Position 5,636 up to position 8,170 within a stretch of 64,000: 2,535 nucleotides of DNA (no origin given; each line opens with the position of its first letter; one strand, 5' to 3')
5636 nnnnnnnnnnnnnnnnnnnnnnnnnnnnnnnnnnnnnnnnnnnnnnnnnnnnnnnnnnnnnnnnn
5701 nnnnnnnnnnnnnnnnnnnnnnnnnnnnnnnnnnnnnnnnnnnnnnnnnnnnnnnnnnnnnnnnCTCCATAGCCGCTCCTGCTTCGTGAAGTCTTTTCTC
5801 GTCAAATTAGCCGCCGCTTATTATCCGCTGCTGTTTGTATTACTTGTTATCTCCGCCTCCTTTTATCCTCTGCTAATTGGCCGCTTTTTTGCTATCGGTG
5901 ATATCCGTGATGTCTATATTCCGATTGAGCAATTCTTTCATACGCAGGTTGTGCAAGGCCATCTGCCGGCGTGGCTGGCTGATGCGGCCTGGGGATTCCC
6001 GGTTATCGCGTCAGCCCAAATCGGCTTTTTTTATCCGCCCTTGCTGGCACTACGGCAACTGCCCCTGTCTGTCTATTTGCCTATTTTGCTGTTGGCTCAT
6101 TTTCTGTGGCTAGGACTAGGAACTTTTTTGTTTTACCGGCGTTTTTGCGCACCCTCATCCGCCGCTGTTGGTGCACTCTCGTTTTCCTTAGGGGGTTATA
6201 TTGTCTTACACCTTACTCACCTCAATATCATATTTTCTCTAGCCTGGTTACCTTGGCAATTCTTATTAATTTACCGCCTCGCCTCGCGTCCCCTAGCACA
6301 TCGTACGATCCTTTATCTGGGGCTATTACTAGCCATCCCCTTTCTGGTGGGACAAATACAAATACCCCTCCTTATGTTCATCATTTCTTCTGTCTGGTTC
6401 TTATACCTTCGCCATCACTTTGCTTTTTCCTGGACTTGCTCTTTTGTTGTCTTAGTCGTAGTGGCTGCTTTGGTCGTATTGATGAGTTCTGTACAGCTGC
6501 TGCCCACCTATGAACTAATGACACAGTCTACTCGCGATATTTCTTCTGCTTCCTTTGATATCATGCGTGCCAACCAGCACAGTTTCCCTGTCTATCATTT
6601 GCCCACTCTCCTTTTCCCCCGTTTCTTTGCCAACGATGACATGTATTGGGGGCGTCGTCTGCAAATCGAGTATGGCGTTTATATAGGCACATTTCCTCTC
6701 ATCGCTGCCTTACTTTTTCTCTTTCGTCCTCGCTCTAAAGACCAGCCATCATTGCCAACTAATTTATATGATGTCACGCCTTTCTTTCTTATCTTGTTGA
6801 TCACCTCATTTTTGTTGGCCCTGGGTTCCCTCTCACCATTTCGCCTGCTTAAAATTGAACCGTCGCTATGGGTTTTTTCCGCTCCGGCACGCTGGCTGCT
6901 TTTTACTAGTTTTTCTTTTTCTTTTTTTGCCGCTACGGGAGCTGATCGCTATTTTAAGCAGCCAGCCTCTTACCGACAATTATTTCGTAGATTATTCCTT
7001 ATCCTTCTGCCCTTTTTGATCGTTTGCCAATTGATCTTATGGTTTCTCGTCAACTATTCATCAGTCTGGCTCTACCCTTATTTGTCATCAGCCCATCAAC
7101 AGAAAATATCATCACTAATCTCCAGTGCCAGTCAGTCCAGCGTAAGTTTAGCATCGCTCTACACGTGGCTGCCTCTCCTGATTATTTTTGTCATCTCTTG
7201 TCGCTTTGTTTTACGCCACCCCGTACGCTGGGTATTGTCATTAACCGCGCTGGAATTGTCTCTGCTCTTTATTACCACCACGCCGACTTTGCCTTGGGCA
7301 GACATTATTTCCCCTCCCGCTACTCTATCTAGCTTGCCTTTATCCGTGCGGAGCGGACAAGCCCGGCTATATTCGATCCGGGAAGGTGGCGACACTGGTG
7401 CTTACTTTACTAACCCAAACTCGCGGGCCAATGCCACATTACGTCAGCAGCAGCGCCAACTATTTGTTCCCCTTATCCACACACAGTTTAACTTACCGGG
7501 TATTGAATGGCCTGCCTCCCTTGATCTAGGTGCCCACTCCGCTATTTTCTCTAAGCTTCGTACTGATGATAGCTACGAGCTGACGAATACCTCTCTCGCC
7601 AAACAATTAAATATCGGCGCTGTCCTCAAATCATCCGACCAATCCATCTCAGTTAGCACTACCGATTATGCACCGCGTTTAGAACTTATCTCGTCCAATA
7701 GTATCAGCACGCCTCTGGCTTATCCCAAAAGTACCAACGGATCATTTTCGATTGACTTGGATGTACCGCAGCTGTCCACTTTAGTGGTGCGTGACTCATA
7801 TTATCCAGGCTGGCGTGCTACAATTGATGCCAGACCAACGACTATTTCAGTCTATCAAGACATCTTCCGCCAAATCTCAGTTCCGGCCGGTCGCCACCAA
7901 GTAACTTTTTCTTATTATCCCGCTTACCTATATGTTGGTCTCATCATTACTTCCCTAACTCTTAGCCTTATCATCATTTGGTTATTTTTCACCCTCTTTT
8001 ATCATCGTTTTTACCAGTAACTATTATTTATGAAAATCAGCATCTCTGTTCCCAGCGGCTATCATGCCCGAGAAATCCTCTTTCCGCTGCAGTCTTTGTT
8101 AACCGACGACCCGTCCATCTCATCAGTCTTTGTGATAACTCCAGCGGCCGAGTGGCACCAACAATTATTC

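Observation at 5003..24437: Unusual density of lipid-carrier glycosylation machinery: three DPM1/GtrB-like GT2 genes plus at least five large GT-C or YfhO-type membrane proteins, including a GtrB-GtrA-GtrC-like triad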

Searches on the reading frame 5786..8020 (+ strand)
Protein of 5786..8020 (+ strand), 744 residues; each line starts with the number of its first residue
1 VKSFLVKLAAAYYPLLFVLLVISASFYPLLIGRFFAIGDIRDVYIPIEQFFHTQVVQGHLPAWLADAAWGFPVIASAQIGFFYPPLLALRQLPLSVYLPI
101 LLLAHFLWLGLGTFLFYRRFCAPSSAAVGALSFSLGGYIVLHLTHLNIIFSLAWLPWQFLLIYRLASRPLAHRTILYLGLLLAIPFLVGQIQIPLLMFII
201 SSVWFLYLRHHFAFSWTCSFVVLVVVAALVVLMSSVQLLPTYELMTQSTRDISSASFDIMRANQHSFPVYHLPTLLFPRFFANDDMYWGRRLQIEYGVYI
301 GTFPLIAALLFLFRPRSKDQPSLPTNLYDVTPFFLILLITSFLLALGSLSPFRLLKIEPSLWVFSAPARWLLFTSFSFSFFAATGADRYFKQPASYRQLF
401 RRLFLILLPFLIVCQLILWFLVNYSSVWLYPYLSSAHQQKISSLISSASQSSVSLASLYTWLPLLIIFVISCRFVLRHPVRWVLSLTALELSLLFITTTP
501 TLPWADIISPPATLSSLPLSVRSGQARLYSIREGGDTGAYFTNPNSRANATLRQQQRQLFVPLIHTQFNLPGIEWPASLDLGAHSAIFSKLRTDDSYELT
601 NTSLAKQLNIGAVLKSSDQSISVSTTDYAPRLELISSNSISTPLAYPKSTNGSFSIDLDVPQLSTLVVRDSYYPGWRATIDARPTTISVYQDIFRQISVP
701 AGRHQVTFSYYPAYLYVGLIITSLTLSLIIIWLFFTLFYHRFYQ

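Call 5: search_protein_families(library=pfam, proteins=[window:5786-8020:+], max_evalue=0.01)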
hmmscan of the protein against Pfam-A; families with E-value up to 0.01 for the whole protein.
window:5786-8020:+ (744 aa): 1 family
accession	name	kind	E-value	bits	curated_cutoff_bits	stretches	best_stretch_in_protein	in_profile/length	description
PF09586.16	YfhO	-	1.7e-14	53.6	28.5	1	637-722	749-835/835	Bacterial membrane protein YfhO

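Call 6: search_protein_families(library=ncbifam, proteins=[window:5786-8020:+], max_evalue=0.01)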
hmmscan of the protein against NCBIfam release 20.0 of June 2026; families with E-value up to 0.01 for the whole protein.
window:5786-8020:+ (744 aa): 2 families
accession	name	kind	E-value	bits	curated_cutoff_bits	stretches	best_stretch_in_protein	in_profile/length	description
NF047590.1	GlcsyltransPgfM2Strep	equivalog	0.00066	18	1500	1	671-732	815-876/884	glycosyltransferase PgfM2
NF047589.1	GlcsyltransPgfM1Strep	equivalog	0.0071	14.4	1400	1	664-731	881-949/955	glycosyltransferase PgfM1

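Call 35: search_solved_structures(query=window:5786-8020:+, max_evalue=1)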
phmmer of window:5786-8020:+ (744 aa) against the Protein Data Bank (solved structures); distinct sequences matched with E-value up to 1: 2.
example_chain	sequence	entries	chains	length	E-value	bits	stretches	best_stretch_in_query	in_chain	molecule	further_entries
1ui9_A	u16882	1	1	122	0.38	12.4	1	65-108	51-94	chorismate mutase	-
2ka1_A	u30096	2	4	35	0.69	11.5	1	94-117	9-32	BCL2/adenovirus E1B 19 kDa protein-interacting protein 3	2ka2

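Call 64: find_related_loci(query=window:5786-8020:+, collection=genome_contigs, flank=6000)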
Query window:5786-8020:+ (744 aa) in genome_contigs; peptide patterns used: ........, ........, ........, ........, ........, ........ (x = any residue, [..] = any of these).
59 stretches matched a pattern, but none encodes a relative of the query by tblastn (E <= 1e-3).

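Call 71: find_related_loci(query=window:5786-8020:+, collection=metagenome_contigs, flank=5000)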
Query window:5786-8020:+ (744 aa) in metagenome_contigs; peptide patterns used: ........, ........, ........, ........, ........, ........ (x = any residue, [..] = any of these).
86 stretches matched a pattern; 2 encode a relative of the query (tblastn E <= 1e-3); 2 distinct loci.
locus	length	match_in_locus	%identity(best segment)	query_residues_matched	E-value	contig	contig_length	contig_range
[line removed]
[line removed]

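Call 74: search_protein_families(library=pfam, proteins=[L041:3-1538:+], max_evalue=0.01)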
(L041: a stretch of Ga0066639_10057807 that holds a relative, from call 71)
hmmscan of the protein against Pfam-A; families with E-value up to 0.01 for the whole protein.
L041:3-1538:+ (511 aa): 1 family
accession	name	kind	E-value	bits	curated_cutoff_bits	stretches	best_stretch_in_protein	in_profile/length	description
PF09586.16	YfhO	-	1.3e-10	40.7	28.5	1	435-483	787-835/835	Bacterial membrane protein YfhO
